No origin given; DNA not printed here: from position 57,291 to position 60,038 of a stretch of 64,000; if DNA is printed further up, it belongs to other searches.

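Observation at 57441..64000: GRE paralogs 2-4 are near-identical mosaics differing in short cassettes around the catalytic Cys loop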

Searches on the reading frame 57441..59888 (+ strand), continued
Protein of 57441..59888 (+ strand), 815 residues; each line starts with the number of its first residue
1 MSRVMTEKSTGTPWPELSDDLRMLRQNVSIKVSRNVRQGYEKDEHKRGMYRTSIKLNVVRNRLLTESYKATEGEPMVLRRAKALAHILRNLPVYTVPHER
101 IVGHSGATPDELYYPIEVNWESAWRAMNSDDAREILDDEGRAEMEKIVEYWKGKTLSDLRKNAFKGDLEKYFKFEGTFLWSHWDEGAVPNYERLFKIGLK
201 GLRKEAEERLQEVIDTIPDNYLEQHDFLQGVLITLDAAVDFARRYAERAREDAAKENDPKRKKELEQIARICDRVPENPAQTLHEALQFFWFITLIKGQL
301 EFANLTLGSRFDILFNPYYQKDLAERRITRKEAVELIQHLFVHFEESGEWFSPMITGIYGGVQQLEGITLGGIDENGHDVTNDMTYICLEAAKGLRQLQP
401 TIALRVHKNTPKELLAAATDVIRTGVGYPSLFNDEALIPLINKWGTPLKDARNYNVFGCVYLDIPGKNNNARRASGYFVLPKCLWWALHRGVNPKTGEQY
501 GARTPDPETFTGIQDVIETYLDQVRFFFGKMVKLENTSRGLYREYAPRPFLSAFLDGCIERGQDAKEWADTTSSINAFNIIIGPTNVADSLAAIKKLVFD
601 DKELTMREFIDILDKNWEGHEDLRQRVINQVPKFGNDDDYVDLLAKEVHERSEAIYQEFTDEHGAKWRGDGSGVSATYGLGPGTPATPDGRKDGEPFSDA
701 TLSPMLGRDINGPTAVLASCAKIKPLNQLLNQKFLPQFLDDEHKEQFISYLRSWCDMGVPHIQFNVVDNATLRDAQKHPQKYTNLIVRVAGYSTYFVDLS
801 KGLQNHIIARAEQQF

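Call 37: search_solved_structures(query=window:57441-59885:+, max_evalue=1e-120, show_alignments=5)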
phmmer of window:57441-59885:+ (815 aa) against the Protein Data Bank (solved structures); distinct sequences matched with E-value up to 1e-120: 5.
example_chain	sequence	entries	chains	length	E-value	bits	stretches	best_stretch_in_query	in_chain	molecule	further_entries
5i2a_A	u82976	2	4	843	5.4e-134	451.3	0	50-618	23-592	Diol-dehydratase | Diol dehydratase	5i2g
1r8w_A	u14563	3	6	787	2e-131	442.8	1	60-813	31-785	glycerol dehydratase | B12-independent glycerol dehydratase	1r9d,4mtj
5ymr_B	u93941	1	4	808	6.4e-130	437.8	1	52-811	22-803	Formate acetyltransferase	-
9f3w_A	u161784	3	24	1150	6.7e-124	417.9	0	55-811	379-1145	Choline trimethylamine-lyase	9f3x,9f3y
9rco_A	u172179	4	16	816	3.4e-121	409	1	60-815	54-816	Glycyl radical protein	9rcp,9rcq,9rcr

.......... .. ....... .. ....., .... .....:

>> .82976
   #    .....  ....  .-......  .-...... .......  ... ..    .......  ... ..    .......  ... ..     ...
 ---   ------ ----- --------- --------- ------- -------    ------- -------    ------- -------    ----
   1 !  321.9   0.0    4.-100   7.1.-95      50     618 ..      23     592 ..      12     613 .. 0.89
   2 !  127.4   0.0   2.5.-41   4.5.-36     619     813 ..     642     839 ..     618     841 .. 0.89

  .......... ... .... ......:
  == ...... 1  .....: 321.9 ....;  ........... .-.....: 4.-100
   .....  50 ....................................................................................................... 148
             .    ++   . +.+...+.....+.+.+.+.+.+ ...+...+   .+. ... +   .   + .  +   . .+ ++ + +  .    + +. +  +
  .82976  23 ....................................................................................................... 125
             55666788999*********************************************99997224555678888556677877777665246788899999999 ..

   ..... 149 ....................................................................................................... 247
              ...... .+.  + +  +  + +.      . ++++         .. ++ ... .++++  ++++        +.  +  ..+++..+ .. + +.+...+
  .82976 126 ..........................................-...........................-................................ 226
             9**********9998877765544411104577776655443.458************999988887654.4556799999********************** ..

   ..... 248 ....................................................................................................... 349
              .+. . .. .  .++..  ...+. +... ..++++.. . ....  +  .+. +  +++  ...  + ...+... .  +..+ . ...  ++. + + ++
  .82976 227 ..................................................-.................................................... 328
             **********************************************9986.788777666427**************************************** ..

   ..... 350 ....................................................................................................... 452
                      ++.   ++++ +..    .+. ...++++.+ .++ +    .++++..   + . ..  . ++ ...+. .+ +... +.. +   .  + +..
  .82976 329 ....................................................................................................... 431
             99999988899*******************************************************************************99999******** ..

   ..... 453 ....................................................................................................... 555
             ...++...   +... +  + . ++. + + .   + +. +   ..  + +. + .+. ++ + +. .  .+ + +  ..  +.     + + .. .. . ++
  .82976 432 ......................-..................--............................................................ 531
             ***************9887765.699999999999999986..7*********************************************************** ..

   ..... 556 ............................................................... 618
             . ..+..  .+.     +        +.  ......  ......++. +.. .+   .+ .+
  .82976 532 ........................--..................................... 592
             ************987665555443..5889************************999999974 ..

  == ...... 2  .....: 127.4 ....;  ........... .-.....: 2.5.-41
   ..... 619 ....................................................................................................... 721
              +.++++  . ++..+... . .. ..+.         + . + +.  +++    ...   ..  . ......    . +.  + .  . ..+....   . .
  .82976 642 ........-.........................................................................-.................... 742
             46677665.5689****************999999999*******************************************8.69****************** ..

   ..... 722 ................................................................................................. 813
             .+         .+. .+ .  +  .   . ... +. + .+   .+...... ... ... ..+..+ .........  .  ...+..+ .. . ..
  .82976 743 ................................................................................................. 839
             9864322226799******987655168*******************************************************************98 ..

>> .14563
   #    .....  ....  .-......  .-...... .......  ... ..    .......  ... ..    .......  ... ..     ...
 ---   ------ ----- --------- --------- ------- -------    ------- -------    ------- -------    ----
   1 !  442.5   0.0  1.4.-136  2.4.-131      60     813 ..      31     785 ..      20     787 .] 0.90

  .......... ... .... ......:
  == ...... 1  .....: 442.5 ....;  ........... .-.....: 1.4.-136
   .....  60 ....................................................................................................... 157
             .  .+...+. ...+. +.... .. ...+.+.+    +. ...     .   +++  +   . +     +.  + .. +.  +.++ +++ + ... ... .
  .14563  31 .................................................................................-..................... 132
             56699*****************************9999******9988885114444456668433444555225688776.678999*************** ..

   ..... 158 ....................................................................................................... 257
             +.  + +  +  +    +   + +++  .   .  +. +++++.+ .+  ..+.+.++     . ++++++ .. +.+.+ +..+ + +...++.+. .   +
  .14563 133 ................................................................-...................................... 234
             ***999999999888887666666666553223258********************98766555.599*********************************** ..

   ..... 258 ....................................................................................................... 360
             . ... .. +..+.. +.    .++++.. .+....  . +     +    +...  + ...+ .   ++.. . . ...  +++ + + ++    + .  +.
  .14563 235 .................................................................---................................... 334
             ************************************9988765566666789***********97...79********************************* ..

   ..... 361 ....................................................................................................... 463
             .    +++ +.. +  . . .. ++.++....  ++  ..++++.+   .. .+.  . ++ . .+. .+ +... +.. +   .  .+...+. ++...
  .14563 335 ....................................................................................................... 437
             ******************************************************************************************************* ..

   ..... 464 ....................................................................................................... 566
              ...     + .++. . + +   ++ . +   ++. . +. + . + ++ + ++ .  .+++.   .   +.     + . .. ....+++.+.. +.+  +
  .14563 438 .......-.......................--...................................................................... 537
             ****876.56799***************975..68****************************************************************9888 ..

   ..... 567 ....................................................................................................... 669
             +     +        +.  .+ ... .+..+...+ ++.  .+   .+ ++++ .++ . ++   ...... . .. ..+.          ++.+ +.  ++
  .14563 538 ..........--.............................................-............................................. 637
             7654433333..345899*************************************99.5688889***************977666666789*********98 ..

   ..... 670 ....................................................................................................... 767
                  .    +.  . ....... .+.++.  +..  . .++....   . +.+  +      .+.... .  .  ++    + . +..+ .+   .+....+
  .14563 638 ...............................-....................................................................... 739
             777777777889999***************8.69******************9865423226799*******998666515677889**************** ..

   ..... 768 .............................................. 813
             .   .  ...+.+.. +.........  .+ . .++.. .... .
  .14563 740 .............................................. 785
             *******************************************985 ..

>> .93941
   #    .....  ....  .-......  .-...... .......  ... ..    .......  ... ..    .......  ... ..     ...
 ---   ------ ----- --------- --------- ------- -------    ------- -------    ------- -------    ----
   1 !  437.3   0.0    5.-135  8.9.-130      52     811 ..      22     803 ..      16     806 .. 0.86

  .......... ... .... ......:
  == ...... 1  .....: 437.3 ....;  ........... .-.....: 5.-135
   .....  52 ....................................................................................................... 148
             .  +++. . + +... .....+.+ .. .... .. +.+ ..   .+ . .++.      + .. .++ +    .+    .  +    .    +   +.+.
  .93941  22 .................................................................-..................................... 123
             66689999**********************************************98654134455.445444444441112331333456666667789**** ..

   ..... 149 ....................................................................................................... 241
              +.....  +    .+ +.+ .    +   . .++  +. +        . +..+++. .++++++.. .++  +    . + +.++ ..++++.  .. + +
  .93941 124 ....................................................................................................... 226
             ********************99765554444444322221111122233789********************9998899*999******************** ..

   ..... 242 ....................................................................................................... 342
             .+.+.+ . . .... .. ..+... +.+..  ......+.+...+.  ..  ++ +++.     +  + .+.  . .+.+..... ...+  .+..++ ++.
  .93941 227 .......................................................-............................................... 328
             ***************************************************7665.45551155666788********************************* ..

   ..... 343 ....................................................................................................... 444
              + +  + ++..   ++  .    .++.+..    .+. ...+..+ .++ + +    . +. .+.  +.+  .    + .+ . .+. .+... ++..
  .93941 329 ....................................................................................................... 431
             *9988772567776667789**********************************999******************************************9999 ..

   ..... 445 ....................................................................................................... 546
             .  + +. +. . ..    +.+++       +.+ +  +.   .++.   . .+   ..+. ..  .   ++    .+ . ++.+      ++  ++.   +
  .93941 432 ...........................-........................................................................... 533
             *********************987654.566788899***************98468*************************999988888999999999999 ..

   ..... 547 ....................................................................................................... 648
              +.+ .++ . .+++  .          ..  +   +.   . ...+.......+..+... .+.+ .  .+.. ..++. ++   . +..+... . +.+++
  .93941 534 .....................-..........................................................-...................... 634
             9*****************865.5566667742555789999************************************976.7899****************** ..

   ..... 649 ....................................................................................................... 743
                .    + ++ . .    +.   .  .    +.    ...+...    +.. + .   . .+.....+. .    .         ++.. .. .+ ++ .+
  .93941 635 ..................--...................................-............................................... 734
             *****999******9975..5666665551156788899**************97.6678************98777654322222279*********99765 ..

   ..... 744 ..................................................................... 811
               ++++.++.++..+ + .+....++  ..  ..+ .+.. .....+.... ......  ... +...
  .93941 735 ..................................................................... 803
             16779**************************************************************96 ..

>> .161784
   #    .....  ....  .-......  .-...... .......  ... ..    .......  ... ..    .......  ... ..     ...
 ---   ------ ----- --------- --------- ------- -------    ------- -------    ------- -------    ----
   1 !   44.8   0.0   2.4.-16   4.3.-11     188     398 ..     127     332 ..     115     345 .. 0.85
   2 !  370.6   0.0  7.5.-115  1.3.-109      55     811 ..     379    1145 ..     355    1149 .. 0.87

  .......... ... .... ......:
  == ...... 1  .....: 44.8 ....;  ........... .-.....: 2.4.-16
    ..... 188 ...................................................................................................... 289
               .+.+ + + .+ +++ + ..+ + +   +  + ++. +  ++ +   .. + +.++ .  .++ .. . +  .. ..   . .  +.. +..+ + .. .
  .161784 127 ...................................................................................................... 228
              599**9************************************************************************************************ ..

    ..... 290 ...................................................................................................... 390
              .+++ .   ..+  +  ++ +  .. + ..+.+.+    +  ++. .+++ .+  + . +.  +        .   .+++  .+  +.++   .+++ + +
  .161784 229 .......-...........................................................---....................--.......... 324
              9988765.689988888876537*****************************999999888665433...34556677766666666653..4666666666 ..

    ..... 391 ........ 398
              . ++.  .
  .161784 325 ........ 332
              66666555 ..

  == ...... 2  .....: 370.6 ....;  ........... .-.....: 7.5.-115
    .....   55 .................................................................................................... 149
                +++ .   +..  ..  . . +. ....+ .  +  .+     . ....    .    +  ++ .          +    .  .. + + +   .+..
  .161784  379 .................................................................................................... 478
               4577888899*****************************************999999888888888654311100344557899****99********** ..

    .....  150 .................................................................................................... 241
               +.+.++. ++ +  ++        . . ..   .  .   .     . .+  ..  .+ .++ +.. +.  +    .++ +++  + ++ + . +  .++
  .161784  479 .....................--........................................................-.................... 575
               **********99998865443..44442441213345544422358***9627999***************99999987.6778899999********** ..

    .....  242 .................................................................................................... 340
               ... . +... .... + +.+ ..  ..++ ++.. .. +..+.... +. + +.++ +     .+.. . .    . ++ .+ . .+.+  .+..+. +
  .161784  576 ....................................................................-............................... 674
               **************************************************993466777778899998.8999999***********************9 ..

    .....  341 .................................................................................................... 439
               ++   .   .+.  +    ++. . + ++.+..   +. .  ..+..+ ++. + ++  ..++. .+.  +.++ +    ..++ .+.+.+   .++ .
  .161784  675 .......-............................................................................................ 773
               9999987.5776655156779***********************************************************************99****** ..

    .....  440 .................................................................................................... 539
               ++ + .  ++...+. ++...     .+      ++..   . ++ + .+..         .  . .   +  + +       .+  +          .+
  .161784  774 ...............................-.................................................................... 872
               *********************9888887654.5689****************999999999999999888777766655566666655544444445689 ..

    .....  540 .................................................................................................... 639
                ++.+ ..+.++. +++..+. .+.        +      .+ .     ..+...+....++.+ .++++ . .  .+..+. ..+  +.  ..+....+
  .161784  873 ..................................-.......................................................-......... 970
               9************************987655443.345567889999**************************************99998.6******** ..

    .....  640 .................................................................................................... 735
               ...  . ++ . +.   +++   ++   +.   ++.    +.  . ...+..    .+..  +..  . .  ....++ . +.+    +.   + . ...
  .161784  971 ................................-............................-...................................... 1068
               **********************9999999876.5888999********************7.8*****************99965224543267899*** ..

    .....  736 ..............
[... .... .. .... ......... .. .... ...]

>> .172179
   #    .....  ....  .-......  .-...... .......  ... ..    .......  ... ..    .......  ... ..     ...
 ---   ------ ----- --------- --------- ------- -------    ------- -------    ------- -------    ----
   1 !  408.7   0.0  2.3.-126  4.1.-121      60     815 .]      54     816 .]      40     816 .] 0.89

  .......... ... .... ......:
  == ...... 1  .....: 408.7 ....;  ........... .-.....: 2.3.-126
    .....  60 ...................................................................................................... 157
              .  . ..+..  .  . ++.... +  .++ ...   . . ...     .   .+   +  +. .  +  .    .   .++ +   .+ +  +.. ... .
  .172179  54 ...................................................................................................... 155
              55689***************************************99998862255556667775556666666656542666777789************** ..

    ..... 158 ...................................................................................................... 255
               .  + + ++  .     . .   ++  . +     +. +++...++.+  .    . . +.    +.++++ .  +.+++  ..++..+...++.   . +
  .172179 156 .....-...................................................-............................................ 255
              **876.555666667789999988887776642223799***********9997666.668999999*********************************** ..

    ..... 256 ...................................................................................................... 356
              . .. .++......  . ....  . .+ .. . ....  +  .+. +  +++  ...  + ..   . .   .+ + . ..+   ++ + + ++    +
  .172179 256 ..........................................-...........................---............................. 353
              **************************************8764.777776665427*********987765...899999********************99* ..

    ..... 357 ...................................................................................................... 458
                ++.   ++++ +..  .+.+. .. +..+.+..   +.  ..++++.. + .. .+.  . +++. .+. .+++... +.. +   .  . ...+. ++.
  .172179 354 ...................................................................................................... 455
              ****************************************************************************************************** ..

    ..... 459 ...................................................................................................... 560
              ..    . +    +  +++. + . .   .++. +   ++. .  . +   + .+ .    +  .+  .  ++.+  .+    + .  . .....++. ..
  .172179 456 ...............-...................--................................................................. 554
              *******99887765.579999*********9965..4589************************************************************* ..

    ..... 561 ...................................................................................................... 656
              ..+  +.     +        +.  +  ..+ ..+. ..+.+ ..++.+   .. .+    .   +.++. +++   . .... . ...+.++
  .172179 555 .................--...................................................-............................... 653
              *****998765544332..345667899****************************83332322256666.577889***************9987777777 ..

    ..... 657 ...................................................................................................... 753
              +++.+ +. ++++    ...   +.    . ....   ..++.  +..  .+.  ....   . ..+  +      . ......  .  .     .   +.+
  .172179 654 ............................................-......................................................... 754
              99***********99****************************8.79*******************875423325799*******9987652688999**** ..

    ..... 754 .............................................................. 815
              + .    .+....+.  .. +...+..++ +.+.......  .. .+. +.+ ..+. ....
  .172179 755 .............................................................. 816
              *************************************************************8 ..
